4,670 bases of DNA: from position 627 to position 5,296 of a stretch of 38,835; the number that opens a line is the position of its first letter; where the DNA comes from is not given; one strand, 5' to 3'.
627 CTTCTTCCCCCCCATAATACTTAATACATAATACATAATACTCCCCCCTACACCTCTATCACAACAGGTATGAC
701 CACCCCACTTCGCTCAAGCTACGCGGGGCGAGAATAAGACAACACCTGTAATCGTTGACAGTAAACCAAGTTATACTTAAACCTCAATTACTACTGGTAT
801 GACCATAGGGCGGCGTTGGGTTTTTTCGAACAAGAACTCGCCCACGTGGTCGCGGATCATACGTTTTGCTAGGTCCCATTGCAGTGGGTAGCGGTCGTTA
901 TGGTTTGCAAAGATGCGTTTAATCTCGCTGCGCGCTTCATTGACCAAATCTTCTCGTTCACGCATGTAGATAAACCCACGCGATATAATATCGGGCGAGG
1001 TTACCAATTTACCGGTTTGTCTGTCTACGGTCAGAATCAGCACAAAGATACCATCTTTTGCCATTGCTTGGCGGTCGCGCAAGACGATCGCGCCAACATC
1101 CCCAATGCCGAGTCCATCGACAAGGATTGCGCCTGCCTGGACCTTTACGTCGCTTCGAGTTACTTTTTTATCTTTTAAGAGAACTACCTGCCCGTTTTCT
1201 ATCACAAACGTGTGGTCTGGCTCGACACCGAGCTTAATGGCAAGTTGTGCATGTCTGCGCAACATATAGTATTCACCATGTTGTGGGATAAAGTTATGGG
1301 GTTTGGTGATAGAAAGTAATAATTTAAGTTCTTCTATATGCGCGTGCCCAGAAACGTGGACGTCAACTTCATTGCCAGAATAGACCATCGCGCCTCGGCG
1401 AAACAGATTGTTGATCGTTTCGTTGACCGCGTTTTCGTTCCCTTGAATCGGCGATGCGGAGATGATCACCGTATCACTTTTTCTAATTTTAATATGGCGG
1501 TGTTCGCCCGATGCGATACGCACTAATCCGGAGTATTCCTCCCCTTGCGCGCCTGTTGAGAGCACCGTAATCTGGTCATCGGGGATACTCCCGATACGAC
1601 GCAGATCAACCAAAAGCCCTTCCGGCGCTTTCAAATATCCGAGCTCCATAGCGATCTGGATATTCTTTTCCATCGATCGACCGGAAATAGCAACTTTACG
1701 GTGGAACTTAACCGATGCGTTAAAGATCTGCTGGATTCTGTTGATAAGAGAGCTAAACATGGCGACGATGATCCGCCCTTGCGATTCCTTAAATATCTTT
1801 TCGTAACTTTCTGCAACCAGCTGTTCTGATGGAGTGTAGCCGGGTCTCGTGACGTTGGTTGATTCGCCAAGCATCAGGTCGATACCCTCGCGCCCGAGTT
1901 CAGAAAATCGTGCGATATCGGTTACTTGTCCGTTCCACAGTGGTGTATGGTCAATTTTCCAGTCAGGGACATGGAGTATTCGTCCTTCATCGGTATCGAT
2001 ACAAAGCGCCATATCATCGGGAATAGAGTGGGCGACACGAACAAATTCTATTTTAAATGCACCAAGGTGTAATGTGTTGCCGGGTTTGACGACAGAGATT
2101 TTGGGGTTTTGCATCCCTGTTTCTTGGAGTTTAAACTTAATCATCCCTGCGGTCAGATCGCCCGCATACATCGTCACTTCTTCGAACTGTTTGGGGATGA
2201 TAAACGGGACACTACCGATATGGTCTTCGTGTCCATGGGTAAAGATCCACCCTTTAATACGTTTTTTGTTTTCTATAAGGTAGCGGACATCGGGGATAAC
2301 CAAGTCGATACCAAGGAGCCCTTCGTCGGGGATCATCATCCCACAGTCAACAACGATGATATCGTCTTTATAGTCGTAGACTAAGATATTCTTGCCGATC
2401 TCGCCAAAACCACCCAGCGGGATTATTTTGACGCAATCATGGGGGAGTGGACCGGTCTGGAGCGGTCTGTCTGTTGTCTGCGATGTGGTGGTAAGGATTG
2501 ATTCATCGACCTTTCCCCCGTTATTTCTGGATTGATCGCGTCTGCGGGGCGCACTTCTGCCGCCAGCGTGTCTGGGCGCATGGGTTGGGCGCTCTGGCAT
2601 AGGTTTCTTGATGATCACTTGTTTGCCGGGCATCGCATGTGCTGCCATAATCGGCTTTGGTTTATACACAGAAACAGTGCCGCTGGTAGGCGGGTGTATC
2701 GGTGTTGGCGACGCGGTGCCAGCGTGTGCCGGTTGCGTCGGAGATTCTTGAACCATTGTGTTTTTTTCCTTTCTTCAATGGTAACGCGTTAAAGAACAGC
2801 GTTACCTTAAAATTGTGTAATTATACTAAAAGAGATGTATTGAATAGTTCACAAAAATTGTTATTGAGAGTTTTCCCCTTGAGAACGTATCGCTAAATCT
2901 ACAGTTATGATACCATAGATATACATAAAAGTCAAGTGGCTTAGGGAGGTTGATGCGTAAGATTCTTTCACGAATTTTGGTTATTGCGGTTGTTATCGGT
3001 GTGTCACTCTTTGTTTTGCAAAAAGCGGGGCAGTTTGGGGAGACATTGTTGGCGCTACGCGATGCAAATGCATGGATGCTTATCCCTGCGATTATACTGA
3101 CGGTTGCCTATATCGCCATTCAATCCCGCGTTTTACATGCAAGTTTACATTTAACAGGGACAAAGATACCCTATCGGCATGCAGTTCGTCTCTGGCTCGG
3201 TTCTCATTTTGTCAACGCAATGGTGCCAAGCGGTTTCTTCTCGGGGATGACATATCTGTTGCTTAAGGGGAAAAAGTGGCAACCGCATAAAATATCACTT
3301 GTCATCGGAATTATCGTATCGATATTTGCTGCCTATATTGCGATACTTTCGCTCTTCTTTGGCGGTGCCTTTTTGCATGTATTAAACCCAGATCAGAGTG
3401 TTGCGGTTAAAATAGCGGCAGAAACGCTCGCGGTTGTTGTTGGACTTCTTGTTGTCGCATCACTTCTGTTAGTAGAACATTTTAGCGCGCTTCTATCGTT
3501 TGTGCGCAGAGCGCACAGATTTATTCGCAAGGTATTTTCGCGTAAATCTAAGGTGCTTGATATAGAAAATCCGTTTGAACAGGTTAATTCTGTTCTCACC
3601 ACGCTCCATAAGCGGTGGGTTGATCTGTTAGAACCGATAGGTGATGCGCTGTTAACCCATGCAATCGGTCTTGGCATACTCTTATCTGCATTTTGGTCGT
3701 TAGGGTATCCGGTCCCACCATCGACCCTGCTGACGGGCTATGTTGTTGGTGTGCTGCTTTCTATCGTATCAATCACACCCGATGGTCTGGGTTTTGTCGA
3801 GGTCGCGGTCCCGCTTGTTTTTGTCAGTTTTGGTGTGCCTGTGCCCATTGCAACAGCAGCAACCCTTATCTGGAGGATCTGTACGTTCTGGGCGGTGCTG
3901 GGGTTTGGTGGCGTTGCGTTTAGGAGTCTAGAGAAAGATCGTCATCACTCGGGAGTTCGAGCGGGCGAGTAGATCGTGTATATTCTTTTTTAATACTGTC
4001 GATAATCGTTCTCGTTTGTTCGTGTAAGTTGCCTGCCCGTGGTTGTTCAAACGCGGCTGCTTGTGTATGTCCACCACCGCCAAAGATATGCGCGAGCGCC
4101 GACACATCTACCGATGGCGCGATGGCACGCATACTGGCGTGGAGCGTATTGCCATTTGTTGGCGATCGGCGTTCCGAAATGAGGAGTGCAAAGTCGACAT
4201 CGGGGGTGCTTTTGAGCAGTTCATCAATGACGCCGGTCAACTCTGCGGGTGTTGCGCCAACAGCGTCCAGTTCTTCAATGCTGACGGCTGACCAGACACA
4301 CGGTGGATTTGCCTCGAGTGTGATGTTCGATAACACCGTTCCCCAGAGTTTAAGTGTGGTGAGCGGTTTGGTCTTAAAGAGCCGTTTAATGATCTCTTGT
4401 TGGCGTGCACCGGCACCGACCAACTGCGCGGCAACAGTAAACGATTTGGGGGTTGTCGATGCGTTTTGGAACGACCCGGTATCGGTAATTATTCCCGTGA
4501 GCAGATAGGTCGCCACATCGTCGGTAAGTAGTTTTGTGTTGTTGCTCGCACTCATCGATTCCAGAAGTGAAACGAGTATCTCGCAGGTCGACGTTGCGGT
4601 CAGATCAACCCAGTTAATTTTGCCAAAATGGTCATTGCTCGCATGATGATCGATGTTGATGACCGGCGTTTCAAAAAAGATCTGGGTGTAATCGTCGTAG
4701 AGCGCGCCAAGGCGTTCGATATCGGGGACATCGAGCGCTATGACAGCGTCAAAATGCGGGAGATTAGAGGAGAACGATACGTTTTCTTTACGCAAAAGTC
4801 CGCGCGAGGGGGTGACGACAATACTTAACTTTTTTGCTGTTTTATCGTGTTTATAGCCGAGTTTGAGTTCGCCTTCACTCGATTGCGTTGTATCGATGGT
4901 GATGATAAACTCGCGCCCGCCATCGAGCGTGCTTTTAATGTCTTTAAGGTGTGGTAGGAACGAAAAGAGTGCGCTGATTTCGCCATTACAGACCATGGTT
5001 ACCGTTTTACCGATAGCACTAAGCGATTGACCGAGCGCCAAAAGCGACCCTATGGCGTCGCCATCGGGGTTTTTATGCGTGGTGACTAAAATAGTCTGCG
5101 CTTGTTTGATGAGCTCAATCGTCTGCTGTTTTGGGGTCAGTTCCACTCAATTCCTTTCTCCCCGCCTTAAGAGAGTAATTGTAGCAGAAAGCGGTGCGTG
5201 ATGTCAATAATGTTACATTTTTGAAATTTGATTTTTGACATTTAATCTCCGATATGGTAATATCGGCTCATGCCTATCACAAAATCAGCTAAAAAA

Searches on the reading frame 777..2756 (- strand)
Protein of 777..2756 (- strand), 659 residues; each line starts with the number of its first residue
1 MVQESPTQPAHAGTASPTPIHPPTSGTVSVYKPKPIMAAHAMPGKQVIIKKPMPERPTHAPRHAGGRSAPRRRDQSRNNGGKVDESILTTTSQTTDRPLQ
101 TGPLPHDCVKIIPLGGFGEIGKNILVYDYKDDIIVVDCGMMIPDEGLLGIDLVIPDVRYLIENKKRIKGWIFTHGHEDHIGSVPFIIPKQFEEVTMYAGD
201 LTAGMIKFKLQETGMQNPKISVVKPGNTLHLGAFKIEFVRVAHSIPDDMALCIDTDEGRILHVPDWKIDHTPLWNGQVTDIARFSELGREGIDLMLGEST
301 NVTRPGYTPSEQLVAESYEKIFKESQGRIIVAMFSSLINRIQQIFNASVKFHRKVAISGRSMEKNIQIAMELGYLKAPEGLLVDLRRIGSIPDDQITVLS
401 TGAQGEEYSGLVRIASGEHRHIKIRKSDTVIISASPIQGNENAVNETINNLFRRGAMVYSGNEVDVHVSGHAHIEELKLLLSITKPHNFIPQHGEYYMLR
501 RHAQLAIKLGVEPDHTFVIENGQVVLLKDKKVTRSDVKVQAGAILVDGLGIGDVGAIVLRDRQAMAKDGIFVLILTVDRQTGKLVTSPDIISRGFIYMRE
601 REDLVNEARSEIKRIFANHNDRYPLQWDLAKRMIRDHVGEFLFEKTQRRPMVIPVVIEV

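Call 15: search_protein_families(library=pfam, proteins=[window:777-2756:-], max_evalue=0.00001)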
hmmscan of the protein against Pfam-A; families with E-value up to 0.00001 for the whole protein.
window:777-2756:- (659 aa): 5 families
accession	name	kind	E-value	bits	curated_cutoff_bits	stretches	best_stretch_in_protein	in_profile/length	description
PF22505.1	RNase_J_b_CASP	-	1.5e-46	157.7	27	1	326-451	1-126/126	Ribonuclease J, beta-CASP domain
PF17770.6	RNase_J_C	-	2e-30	106.2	23.8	1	558-659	1-102/102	Ribonuclease J C-terminal domain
PF07521.17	RMMBL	-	4e-09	36.8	21.6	1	466-512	11-59/63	Zn-dependent metallo-hydrolase RNA specificity domain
PF00753.33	Lactamase_B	-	8.9e-08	32.7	22.7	1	122-261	6-145/196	Metallo-beta-lactamase superfamily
PF12706.13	Lactamase_B_2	-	4.1e-07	30.2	27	1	158-267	23-144/200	Beta-lactamase superfamily domain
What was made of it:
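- RNase J is encoded at 777-2756 (call 15).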

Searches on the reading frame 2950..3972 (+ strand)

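Call 15: search_protein_families(library=pfam, proteins=[window:2950-3972:+], max_evalue=0.00001)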
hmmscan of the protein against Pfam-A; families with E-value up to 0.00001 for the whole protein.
window:2950-3972:+ (340 aa): 1 family
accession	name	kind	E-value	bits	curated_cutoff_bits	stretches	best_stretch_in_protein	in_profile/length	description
PF03706.18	LPG_synthase_TM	-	4.9e-27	95.6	33.4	1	11-320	2-302/302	Lysylphosphatidylglycerol synthase TM region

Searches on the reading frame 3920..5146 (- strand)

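Call 15: search_protein_families(library=pfam, proteins=[window:3920-5146:-], max_evalue=0.00001)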
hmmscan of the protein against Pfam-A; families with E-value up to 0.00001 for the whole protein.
window:3920-5146:- (408 aa): 1 family
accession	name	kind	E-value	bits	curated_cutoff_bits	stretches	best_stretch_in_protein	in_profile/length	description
PF01368.27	DHH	-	9.7e-17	61.9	28.1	1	18-219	1-125/125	DHH family, N-terminal domain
